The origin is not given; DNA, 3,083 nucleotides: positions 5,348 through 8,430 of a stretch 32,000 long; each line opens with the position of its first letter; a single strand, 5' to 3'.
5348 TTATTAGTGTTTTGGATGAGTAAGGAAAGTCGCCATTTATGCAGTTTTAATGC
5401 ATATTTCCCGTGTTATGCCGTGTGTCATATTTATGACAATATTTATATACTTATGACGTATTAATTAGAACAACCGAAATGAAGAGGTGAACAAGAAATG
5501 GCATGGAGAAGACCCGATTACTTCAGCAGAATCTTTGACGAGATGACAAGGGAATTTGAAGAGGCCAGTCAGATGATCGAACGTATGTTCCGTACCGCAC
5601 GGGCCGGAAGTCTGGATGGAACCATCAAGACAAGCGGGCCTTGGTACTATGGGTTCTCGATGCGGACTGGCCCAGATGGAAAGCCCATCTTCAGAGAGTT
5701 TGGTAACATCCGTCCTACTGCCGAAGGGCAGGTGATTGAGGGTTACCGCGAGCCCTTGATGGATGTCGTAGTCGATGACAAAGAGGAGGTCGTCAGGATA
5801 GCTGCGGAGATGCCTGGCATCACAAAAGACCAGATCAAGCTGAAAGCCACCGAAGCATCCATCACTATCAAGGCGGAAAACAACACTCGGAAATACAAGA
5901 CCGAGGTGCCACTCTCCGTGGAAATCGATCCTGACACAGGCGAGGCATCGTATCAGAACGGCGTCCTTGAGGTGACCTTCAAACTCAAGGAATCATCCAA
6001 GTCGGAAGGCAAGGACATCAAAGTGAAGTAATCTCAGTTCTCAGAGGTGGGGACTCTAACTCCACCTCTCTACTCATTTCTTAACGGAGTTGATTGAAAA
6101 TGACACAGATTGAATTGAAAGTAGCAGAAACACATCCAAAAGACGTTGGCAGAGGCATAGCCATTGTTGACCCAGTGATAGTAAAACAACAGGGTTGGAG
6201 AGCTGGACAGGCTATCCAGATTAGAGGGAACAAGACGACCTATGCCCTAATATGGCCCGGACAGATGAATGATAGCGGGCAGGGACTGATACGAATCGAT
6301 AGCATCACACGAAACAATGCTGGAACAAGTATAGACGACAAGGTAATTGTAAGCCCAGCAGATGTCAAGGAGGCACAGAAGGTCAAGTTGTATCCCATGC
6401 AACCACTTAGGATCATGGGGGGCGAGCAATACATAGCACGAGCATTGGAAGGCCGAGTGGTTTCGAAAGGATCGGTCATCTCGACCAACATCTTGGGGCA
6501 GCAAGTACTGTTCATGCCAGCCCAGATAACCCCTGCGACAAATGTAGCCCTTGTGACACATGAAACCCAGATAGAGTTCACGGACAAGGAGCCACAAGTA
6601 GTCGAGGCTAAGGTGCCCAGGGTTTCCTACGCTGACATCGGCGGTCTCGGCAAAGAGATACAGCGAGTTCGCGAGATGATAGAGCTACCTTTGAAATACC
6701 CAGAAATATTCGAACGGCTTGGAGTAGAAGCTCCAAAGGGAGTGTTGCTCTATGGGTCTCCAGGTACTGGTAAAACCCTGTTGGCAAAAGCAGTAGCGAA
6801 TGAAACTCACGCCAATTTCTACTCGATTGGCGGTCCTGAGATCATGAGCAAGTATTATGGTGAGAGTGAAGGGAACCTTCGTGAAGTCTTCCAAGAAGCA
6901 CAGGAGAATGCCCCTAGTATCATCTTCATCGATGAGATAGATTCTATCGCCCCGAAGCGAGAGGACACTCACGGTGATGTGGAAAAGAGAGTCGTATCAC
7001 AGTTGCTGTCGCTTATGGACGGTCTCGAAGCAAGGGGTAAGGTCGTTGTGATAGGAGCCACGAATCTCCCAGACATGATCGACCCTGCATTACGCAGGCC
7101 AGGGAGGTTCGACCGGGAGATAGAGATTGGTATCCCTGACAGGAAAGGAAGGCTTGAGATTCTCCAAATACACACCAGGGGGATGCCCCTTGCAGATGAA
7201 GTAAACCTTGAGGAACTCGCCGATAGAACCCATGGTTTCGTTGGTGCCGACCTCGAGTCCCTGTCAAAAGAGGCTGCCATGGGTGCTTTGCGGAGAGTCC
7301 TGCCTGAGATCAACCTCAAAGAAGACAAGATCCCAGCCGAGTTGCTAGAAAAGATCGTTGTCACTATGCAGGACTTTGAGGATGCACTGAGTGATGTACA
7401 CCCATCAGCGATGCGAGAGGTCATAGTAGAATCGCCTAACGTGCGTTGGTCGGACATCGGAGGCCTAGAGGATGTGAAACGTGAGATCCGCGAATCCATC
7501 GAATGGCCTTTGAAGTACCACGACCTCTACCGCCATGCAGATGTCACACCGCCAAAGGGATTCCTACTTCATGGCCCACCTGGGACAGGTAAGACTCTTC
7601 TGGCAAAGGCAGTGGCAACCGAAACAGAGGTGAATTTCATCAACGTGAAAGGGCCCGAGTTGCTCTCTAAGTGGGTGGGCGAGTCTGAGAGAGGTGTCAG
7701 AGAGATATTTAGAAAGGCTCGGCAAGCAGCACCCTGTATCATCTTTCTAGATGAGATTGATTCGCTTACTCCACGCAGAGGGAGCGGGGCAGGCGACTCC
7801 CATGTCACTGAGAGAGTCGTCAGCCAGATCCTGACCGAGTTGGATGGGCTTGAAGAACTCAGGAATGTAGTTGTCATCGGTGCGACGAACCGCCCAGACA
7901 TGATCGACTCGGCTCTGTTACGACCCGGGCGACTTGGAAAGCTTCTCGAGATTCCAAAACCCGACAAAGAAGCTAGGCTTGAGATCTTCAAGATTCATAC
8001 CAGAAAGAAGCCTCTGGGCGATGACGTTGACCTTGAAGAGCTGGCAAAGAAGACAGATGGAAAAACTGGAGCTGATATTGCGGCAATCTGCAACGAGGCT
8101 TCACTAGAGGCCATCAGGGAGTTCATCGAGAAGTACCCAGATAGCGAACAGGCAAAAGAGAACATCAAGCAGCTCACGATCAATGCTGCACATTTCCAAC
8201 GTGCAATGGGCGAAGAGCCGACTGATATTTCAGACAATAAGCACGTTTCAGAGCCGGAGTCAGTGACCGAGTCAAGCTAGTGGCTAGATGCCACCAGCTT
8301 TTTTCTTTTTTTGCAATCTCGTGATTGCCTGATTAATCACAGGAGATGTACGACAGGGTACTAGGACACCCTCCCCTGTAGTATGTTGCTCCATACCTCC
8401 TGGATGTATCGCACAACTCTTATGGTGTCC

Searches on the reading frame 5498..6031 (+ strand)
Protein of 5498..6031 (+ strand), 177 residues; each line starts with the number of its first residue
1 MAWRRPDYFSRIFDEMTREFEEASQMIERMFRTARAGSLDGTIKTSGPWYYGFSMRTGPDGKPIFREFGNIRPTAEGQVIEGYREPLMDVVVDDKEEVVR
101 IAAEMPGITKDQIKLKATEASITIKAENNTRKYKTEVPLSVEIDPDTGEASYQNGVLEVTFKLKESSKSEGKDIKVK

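Call 10: search_protein_families(library=pfam, proteins=[window:5498-6031:+], max_evalue=0.001)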
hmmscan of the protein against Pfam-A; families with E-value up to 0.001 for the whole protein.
window:5498-6031:+ (177 aa): 2 families
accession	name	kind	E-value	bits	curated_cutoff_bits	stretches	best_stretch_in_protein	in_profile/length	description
PF00011.27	HSP20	-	3.2e-09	37.3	20.8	1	94-177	4-102/102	Hsp20/alpha crystallin family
PF17886.7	ArsA_HSP20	-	4.7e-05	23.3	22.5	1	100-161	5-63/63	HSP20-like domain found in ArsA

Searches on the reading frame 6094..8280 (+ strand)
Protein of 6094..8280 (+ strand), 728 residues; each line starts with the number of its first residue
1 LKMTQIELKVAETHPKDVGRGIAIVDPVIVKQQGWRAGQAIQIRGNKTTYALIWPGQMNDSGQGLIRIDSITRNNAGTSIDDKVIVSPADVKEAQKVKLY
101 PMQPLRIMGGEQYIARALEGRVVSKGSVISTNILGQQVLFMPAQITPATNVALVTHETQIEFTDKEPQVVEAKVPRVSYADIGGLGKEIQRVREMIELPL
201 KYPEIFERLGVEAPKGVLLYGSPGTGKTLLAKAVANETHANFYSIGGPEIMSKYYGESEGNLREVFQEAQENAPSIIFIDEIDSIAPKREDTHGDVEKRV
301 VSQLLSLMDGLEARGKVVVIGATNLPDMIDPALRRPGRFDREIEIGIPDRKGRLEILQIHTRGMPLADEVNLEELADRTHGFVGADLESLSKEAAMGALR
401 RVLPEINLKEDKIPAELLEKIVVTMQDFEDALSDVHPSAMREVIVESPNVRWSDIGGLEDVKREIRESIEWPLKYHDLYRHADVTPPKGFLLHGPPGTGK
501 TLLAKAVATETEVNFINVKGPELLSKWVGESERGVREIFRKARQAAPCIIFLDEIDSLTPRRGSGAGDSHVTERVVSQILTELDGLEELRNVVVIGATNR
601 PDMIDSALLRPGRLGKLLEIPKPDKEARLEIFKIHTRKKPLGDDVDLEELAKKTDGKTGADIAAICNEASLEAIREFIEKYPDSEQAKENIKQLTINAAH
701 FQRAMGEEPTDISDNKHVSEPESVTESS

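Call 10: search_protein_families(library=pfam, proteins=[window:6094-8280:+], max_evalue=0.001)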
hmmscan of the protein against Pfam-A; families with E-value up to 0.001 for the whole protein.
window:6094-8280:+ (728 aa): 38 families (the best 25 are shown)
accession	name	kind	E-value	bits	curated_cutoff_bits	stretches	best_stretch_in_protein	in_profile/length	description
PF00004.35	AAA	-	2.1e-97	323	21.2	2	217-346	1-130/131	ATPase family associated with various cellular activities (AAA)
PF17862.7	AAA_lid_3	-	1.8e-31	107.7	27.2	2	370-409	2-41/45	AAA+ lid domain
PF02359.24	CDC48_N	-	6.7e-24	84.3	35.1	1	7-90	1-84/85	Cell division protein 48 (CDC48), N-terminal domain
PF05496.18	RuvB_N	-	1.6e-15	57.6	27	2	212-291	31-102/159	Holliday junction DNA helicase RuvB P-loop domain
PF13191.12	AAA_16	-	3.9e-13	50.7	32.6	2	206-319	16-136/167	AAA ATPase domain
PF07724.20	AAA_2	-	4.4e-12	46.8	27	1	217-310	6-101/166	AAA domain (Cdc48 subfamily)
PF13401.12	AAA_22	-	8e-11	42.8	27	0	217-267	8-52/130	AAA domain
PF07728.20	AAA_5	-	2.9e-10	40.7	22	1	490-602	2-125/139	AAA domain (dynein-related subfamily)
PF13173.12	AAA_14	-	6.5e-10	39.6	27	0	490-557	5-73/129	AAA domain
PF02933.23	CDC48_2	-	6.9e-10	38.9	22.4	1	108-167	3-62/64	Cell division protein 48 (CDC48), domain 2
PF06068.19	TIP49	-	1.3e-09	38.2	23.8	1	488-542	51-106/347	TIP49 P-loop domain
PF13671.12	AAA_33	-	1.4e-07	32.3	27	0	490-529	2-39/143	AAA domain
PF23902.1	AAA_lid_PRS2_C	-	1.8e-07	31.6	34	0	352-388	3-39/73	PRS2 AAA+ lid C-terminal domain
PF25199.1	nSTAND_NTPase5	-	4.6e-07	30.2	34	0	451-556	10-106/145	Novel STAND NTPase 5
PF13521.12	AAA_28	-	5.9e-07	30.3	27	0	217-265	2-46/164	AAA domain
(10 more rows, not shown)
